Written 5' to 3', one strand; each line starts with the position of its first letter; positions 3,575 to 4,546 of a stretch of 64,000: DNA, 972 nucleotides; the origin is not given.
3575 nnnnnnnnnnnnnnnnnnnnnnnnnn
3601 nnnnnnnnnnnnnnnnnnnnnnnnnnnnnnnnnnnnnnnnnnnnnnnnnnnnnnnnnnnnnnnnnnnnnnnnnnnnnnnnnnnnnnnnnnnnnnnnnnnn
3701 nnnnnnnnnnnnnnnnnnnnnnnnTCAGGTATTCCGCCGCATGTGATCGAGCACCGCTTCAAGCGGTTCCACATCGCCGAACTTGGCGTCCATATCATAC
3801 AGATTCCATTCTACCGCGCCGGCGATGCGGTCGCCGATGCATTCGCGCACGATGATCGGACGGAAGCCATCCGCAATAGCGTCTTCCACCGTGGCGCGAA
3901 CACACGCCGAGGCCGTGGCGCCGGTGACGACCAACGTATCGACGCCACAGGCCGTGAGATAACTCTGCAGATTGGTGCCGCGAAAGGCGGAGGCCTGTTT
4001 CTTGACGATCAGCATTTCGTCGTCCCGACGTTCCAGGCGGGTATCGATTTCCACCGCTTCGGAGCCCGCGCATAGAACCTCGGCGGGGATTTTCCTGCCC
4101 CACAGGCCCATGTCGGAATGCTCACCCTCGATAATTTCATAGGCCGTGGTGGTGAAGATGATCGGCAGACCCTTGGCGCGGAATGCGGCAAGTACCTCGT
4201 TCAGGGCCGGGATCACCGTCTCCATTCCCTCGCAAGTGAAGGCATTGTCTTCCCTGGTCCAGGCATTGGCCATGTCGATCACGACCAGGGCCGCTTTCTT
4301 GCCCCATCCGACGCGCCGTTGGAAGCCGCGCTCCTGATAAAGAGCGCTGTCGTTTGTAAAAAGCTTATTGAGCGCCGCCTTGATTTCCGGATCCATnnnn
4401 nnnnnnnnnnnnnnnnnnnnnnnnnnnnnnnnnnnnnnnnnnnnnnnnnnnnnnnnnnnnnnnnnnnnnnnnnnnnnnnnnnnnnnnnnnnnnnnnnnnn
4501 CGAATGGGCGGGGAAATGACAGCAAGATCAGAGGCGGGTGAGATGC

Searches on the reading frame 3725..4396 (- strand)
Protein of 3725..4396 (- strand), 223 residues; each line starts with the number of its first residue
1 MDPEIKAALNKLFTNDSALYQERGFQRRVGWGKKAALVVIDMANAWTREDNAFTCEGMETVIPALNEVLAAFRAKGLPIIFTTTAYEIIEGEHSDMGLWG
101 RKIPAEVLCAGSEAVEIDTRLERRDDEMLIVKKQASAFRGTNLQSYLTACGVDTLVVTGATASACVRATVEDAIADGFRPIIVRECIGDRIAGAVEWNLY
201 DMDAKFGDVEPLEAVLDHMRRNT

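Call 3: search_protein_families(library=pfam, proteins=[window:3725-4396:-])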
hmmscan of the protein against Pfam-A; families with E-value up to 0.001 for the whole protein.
window:3725-4396:- (223 aa): 1 family
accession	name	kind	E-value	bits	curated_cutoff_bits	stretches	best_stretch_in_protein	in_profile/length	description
PF00857.26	Isochorismatase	-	1.9e-33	116.5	27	1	35-209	1-170/175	Isochorismatase domain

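Call 4: search_protein_families(library=ncbifam, proteins=[window:3725-4396:-])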
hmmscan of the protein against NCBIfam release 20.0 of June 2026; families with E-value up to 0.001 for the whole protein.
window:3725-4396:- (223 aa): 4 families
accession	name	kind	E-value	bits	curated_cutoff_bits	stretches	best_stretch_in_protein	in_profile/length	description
NF050097.1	BiurAmidohydBiuH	equivalog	2.4e-12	46.8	370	1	34-189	18-188/221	biuret amidohydrolase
TIGR03614.1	RutB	equivalog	1.3e-11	44.6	377.95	1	106-216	105-216/226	pyrimidine utilization protein B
NF008517.0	PRK11440.1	equivalog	3.1e-11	43.6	195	1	33-187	7-156/188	hydrolase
NF008623.0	PRK11609.1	equivalog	7.7e-07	29.1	174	1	140-188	131-180/213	bifunctional nicotinamidase/pyrazinamidase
